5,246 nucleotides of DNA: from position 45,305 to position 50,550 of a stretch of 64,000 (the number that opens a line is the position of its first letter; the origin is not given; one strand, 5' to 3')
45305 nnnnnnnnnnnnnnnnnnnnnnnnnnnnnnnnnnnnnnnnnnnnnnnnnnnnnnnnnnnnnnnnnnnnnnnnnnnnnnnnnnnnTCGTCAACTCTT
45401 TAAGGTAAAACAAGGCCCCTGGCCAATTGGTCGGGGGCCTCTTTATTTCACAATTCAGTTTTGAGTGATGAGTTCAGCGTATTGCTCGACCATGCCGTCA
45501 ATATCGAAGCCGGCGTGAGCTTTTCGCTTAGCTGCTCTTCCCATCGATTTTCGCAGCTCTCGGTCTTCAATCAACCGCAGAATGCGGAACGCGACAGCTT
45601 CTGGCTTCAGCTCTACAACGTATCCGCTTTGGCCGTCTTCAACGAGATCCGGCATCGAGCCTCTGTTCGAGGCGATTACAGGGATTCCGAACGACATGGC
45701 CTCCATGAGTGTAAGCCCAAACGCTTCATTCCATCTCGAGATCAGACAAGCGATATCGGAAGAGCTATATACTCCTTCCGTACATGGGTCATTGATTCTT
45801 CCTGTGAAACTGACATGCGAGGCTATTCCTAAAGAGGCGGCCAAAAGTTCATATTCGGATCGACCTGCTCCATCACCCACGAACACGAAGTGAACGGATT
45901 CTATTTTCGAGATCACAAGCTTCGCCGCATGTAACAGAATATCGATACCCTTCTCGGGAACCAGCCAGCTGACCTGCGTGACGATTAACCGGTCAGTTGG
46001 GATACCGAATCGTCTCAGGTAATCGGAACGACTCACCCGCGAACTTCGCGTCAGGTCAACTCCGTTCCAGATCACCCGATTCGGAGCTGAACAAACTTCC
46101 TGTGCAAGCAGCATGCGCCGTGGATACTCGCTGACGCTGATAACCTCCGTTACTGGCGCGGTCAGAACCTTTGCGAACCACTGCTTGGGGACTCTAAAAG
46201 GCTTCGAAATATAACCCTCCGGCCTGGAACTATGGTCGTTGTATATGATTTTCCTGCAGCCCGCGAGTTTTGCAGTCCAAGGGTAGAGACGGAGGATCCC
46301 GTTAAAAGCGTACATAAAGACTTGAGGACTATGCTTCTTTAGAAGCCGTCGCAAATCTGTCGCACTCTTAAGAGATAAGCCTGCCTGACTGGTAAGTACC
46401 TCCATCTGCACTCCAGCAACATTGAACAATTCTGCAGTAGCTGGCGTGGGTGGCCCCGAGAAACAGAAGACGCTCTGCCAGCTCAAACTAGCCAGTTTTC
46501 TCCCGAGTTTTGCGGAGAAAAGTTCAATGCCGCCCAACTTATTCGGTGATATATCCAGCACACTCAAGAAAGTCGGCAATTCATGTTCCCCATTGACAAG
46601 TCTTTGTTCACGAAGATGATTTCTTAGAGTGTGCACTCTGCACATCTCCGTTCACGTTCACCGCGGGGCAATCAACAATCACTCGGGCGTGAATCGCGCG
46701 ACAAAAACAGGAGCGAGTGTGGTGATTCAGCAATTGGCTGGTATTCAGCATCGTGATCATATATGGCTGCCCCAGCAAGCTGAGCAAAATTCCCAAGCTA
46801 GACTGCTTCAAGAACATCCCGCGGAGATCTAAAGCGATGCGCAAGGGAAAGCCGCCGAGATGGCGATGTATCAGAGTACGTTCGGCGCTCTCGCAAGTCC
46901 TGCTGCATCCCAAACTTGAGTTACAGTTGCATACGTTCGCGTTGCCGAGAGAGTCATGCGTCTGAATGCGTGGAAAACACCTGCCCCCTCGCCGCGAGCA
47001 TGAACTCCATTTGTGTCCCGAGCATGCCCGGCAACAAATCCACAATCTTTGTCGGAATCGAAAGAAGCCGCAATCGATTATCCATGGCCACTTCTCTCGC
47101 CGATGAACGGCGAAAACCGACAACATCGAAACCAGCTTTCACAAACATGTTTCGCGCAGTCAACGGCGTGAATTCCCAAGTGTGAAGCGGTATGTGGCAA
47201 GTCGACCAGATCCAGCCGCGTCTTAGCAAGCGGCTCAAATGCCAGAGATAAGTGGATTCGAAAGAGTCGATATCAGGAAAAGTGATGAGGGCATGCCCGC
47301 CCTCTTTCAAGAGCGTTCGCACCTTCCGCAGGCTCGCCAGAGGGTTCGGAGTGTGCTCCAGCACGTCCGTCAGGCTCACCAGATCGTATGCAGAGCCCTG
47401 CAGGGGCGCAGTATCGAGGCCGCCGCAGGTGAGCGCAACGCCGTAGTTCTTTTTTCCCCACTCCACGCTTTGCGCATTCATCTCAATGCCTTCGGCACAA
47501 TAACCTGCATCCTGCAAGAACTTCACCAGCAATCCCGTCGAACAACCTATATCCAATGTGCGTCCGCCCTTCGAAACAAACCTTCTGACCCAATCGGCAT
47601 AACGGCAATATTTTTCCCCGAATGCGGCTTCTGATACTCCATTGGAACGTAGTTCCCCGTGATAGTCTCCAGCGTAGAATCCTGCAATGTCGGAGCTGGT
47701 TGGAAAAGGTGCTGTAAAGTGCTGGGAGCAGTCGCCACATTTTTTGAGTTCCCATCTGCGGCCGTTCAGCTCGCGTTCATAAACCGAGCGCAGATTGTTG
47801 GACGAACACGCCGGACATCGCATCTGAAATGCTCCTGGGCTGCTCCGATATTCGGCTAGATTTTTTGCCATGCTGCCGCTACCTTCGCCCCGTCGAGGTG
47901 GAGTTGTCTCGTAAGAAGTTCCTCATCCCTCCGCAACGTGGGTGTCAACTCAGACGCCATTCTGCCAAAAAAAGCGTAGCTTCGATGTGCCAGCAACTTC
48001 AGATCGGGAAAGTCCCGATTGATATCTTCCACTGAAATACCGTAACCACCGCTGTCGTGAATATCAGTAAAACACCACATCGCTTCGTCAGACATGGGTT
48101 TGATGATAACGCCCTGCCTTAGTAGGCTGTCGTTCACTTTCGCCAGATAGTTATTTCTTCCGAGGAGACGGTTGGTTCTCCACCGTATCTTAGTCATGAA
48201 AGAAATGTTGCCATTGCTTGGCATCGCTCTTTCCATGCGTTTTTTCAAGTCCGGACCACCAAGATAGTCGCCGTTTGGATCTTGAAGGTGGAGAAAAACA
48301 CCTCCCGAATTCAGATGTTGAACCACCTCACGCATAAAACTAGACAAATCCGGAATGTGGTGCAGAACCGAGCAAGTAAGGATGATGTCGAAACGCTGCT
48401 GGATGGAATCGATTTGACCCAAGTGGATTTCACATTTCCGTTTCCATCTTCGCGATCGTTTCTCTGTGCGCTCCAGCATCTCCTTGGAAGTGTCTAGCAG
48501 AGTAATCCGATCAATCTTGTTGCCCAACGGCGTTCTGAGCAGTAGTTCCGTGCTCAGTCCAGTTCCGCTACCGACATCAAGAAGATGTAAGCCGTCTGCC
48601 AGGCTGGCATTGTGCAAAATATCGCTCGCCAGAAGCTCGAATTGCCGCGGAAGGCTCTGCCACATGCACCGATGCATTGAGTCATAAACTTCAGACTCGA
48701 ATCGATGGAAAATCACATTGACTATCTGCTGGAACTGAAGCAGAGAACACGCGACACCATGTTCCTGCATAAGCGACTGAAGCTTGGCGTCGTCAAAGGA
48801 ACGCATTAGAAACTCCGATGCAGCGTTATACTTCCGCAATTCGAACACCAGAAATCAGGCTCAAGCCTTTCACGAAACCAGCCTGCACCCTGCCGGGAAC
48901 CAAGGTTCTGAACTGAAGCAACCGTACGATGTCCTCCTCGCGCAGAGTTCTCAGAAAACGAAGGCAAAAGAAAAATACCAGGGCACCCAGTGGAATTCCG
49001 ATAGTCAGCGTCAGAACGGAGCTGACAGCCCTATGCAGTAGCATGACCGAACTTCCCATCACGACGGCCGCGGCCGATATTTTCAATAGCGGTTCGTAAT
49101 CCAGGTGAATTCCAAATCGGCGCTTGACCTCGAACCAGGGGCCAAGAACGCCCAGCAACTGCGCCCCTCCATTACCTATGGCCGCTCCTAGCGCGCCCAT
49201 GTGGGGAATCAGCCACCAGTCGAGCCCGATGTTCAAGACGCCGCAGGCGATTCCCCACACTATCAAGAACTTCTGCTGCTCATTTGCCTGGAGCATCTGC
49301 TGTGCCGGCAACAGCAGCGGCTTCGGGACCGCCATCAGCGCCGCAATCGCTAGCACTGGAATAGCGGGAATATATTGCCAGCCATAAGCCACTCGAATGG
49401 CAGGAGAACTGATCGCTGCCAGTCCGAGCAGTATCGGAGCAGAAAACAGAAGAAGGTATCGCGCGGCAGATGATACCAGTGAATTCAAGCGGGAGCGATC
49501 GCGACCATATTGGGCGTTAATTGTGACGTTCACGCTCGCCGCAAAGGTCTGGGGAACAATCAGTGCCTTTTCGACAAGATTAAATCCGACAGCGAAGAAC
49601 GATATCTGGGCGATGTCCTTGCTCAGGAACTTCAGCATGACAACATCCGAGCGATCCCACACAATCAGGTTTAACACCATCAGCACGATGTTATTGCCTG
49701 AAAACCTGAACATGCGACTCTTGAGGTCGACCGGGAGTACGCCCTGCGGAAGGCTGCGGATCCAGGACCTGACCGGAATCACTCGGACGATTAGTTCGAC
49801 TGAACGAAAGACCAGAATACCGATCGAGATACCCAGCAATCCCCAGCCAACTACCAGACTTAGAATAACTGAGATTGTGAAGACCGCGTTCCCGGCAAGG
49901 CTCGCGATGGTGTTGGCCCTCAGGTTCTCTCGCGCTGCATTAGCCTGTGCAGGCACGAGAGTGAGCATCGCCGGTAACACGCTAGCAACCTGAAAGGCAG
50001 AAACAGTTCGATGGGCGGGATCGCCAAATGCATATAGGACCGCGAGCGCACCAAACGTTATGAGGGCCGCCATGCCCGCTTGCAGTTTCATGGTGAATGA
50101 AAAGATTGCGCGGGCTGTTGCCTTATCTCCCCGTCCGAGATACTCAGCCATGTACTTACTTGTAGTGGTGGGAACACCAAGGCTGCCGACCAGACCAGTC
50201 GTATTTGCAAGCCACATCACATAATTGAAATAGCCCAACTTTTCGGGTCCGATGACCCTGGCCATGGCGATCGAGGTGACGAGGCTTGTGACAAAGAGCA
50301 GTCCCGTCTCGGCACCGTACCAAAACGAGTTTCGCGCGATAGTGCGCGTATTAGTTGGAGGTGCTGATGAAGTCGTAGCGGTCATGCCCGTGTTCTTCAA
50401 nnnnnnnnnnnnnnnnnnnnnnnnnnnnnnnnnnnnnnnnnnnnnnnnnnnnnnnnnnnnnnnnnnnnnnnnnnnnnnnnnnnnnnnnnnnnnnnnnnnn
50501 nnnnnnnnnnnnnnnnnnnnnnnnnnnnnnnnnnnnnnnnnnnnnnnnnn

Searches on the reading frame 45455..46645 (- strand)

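Call 58: search_protein_families(library=pfam, proteins=[window:45455-46645:-], max_evalue=0.001)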
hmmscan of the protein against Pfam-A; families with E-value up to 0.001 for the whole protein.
window:45455-46645:- (396 aa): 6 families
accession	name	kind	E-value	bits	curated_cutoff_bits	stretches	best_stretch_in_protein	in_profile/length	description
PF00534.26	Glycos_transf_1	-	2.2e-40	138.5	26.4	1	210-374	6-171/172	Glycosyl transferases group 1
PF13692.12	Glyco_trans_1_4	-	2e-30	106.4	27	1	225-361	7-142/142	Glycosyl transferases group 1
PF13439.12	Glyco_transf_4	-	2.5e-12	47.6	28.5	1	38-200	2-170/170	Glycosyltransferase Family 4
PF13524.12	Glyco_trans_1_2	-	6.4e-08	33.1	25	1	250-389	14-142/144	Glycosyl transferase-like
PF20706.3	GT4-conflict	-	5.9e-06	25.9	26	0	292-331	278-316/385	Family 4 Glycosyltransferase in conflict systems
PF13579.12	Glyco_trans_4_4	-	0.00015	22.5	29.7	1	38-195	1-158/158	Glycosyl transferase 4-like domain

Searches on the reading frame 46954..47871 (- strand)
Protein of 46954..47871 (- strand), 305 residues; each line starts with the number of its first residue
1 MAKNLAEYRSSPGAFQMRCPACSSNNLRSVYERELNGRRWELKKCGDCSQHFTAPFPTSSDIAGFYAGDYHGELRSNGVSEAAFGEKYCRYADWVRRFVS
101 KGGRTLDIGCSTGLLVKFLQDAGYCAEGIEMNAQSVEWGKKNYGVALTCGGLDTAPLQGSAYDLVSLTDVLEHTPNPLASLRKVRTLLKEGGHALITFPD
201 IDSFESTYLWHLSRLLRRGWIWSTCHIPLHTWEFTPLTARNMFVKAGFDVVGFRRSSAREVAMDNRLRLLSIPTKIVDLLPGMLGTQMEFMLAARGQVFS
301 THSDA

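Call 58: search_protein_families(library=pfam, proteins=[window:46954-47871:-], max_evalue=0.001)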
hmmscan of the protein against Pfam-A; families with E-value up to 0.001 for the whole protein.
window:46954-47871:- (305 aa): 6 families
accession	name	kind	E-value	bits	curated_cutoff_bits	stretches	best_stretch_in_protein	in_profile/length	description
PF13489.12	Methyltransf_23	-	1.6e-20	73.9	27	1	89-251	7-162/164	Methyltransferase domain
PF08241.18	Methyltransf_11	-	6.5e-12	46.4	21.2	1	106-196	1-95/95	Methyltransferase domain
PF07021.18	MetW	-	1.6e-10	41.4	21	1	95-285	7-186/193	Methionine biosynthesis protein MetW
PF13649.12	Methyltransf_25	-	2.3e-09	38.2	27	1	106-192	2-97/97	Methyltransferase domain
PF08242.18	Methyltransf_12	-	3.3e-09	37.8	30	1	106-193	1-97/98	Methyltransferase domain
PF13847.12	Methyltransf_31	-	7.9e-09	35.8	27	1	100-200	2-113/145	Methyltransferase domain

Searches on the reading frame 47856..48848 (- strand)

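Call 58: search_protein_families(library=pfam, proteins=[window:47856-48848:-], max_evalue=0.001)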
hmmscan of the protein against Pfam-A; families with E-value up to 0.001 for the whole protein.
window:47856-48848:- (330 aa): 8 families
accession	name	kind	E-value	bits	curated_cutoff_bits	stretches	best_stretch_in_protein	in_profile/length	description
PF08242.18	Methyltransf_12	-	8.3e-17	62.2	30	1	90-185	1-98/98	Methyltransferase domain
PF08241.18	Methyltransf_11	-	4.3e-15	56.5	21.2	1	90-186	1-94/95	Methyltransferase domain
PF13847.12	Methyltransf_31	-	3.6e-14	53.1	27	1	85-186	3-108/145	Methyltransferase domain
PF13649.12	Methyltransf_25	-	2.1e-13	51.2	27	1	90-183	2-97/97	Methyltransferase domain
PF13489.12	Methyltransf_23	-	1.2e-12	48.3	27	1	74-219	9-146/164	Methyltransferase domain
PF01209.24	Ubie_methyltran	-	3.7e-06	26.9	20.1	1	41-188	7-152/233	ubiE/COQ5 methyltransferase family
PF02353.26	CMAS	-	5.1e-05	23.2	27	1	77-186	54-163/273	Mycolic acid cyclopropane synthetase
PF05401.17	NodS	-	0.00055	20.3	24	1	88-186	46-143/201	Nodulation protein S (NodS)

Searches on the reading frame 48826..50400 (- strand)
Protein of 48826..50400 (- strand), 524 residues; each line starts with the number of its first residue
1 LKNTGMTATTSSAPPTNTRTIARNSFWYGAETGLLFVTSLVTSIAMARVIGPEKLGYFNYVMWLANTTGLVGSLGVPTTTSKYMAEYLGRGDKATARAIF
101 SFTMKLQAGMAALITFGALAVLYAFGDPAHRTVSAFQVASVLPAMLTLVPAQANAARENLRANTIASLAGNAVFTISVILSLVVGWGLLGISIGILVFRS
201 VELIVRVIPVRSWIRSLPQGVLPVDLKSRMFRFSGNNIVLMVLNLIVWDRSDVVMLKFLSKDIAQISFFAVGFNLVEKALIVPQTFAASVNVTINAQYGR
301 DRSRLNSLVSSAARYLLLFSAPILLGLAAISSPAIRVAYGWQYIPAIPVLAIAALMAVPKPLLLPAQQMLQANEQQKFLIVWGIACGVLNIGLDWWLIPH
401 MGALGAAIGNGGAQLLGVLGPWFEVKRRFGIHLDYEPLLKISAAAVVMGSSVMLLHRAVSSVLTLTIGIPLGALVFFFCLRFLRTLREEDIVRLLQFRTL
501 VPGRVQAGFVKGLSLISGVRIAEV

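Call 58: search_protein_families(library=pfam, proteins=[window:48826-50400:-], max_evalue=0.001)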
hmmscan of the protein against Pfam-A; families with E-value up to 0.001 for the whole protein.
window:48826-50400:- (524 aa): 2 families
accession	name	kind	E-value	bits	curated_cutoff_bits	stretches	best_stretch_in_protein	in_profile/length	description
PF13440.11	Polysacc_synt_3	-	2.6e-13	50.3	23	1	46-348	2-293/293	Polysaccharide biosynthesis protein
PF01943.22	Polysacc_synt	-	4.2e-11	43.2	28.2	1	22-291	2-262/274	Polysaccharide biosynthesis protein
